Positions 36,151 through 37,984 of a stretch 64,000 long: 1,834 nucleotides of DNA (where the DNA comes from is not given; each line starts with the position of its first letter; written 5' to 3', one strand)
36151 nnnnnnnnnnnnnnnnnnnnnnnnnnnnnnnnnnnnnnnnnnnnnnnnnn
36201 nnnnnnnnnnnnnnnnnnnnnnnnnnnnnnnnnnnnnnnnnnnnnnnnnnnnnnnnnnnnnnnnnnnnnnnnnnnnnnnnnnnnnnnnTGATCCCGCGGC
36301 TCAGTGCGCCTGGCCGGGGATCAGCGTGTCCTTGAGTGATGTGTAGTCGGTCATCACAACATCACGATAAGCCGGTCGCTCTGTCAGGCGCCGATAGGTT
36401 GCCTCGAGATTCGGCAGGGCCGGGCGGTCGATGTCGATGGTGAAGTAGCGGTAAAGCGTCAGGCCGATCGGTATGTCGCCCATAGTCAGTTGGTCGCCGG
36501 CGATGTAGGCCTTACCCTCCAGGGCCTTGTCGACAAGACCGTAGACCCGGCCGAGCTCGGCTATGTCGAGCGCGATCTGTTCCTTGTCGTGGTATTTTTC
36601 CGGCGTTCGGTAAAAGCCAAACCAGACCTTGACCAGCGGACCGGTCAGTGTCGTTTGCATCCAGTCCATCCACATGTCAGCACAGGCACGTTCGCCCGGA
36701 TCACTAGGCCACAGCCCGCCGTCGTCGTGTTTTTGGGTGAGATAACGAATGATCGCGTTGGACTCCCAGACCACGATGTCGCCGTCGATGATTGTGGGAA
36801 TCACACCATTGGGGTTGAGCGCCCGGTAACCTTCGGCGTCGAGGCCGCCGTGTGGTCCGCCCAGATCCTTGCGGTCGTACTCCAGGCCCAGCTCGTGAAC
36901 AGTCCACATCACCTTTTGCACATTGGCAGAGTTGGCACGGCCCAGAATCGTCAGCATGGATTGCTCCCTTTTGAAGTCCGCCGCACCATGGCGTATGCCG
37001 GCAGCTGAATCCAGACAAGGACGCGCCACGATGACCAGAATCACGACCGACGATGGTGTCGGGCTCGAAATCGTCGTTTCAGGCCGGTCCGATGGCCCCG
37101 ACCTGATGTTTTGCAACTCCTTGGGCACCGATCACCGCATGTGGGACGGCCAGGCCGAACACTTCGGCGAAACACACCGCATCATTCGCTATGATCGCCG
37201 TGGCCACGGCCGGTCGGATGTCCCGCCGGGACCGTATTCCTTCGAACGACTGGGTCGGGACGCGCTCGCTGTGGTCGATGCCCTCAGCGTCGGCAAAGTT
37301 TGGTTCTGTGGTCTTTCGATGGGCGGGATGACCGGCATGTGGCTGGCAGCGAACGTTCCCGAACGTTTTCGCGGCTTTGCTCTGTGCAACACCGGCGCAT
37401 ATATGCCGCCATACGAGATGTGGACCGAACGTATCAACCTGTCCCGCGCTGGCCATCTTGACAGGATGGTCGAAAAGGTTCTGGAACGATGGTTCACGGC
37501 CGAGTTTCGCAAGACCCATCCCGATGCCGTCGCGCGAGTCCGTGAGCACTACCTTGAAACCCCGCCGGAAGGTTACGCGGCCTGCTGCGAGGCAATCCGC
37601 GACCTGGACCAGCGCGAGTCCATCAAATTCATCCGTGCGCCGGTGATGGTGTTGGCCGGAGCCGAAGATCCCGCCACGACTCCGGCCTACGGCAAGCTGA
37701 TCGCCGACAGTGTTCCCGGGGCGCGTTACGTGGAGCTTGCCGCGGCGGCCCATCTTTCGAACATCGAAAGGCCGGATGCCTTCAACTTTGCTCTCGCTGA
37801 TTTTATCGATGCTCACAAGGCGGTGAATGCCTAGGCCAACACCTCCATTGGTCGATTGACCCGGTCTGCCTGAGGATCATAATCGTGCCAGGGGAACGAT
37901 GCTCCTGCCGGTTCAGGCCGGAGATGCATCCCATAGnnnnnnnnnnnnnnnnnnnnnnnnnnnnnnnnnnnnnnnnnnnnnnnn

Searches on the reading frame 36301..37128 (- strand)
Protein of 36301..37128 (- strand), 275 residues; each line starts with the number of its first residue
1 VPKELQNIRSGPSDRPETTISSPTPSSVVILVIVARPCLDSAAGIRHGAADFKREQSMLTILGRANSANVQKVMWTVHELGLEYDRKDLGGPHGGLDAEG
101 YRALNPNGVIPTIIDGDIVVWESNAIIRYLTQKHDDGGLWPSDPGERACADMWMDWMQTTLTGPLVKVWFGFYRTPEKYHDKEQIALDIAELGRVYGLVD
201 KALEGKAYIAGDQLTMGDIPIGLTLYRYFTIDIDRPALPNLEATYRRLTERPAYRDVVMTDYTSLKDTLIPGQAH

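Call 3: search_protein_families(library=pfam, proteins=[window:36301-37128:-], max_evalue=0.01)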
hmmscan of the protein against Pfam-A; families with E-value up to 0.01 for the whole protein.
window:36301-37128:- (275 aa): 6 families
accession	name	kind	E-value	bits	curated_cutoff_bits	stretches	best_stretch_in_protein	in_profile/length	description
PF13409.12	GST_N_2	-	1.6e-11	45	25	1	67-131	2-68/70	Glutathione S-transferase, N-terminal domain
PF13417.12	GST_N_3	-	6.4e-10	39.7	22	1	66-135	6-72/75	Glutathione S-transferase, N-terminal domain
PF02798.26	GST_N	-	1.7e-09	38.3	20.9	1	59-131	3-75/76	Glutathione S-transferase, N-terminal domain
PF00043.30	GST_C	-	1.4e-05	25.6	20.7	1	170-252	10-93/93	Glutathione S-transferase, C-terminal domain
PF14497.11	GST_C_3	-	0.005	17.5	21.6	1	169-252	8-95/104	Glutathione S-transferase, C-terminal domain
PF13410.11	GST_C_2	-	0.0088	16.6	24.9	0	184-242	3-64/69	Glutathione S-transferase, C-terminal domain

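Call 4: search_protein_families(library=ncbifam, proteins=[window:36301-37128:-], max_evalue=0.01)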
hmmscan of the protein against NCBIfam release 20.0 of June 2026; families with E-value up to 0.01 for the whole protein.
window:36301-37128:- (275 aa): 9 families
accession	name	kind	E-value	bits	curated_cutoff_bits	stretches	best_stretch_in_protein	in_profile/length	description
TIGR01262.1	maiA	equivalog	1.8e-11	44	171.05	1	97-150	39-93/211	maleylacetoacetate isomerase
NF050814.1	FtsZBindFzlA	equivalog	2.2e-11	44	300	1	102-262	45-214/228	FtsZ-binding protein FzlA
NF008731.0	PRK11752.1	equivalog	6.3e-11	42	325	1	83-221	74-212/287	glutathione-dependent disulfide-bond oxidoreductase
NF007831.0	PRK10542.1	equivalog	5.4e-10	39.1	198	1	99-259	41-196/201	glutathione transferase GstA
NF010579.0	PRK13972.1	equivalog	2.7e-08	33.6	332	1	65-258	7-203/215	GSH-dependent disulfide bond oxidoreductase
NF007016.1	PRK09481.1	equivalog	1.2e-06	28.2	314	1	58-255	10-197/209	stringent starvation protein SspA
NF042997.1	bet_ethrase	equivalog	6e-05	22.3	440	1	102-186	51-135/273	beta-etherase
NF011693.0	PRK15113.1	equivalog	0.0019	17.9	150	1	73-161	22-113/214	glutathione transferase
NF049950.1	IsopEpoxGlthnTfaseIsoI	equivalog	0.0089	15.6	300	0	105-136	48-80/238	iIsoprene-epoxide--glutathione S-transferase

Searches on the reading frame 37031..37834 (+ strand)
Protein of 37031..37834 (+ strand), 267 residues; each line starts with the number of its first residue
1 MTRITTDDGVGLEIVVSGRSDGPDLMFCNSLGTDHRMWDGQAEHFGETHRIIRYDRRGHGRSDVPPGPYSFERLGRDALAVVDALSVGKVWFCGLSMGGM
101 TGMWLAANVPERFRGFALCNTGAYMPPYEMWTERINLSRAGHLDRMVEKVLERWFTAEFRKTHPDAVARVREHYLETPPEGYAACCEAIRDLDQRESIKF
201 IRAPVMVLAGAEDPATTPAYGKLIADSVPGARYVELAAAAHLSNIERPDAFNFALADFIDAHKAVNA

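Call 83: search_protein_families(library=ncbifam, proteins=[window:37031-37834:+], max_evalue=1e-10)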
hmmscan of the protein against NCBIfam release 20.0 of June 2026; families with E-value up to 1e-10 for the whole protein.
window:37031-37834:+ (267 aa): 16 families
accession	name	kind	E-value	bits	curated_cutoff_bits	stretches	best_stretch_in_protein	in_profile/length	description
TIGR02427.1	protocat_pcaD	equivalog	1.1e-85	287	255.85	1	19-259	9-250/251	3-oxoadipate enol-lactonase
NF051488.1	bifunc_PcaDC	exception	6e-79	265.9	390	1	14-263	4-254/375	bifunctional 3-oxoadipate enol-lactonase/4-carboxymuconolactone decarboxylase PcaDC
NF051487.1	bifunc_PcaCD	exception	7.4e-67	226.2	430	1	21-260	171-412/413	bifunctional 4-carboxymuconolactone decarboxylase/3-oxoadipate enol-lactonase PcaCD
TIGR03611.1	RutD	equivalog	8e-20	71.3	238.5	1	17-260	8-256/258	pyrimidine utilization protein D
NF004514.1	PRK05855.1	equivalog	1.2e-19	70.3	455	1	3-159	3-164/578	SDR family oxidoreductase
NF052610.1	macro_16_ester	equivalog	3.2e-16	59.5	420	1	50-126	53-132/281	alpha/beta fold macrolide esterase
NF058673.1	LipAdnlyCyLipJMY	equivalog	1.3e-14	53.7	800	0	49-124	62-139/449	bifunctional lipase/adenylate cyclase LipJ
NF053683.1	esterase_mleBRB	exception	1.6e-13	50.8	585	1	50-241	53-258/280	BRB family alpha/beta fold macrolide esterase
NF053693.1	esterase_mleCBF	exception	1.8e-13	50.5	564.5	0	47-121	49-127/279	CBF family alpha/beta fold macrolide esterase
TIGR03695.1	menH_SHCHC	equivalog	4.6e-13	49.2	208.55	1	33-259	13-251/252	2-succinyl-6-hydroxy-2,4-cyclohexadiene-1-carboxylate synthase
TIGR01738.1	bioH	equivalog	4.8e-13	49.3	206.95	1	23-259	5-245/245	pimeloyl-ACP methyl ester esterase BioH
NF011457.0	PRK14875.1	equivalog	3.7e-12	45.9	307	1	14-260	124-370/372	acetoin dehydrogenase dihydrolipoyllysine-residue acetyltransferase subunit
TIGR01250.1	pro_imino_pep_2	subfamily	6.7e-12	45.6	167.65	0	32-260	36-288/288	proline iminopeptidase-family hydrolase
NF045945.1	ProImpepLactob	equivalog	1.6e-11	44.2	400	0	154-261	182-292/293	proline iminopeptidase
NF007954.0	PRK10673.1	equivalog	5e-11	42.3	399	0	45-114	39-107/255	esterase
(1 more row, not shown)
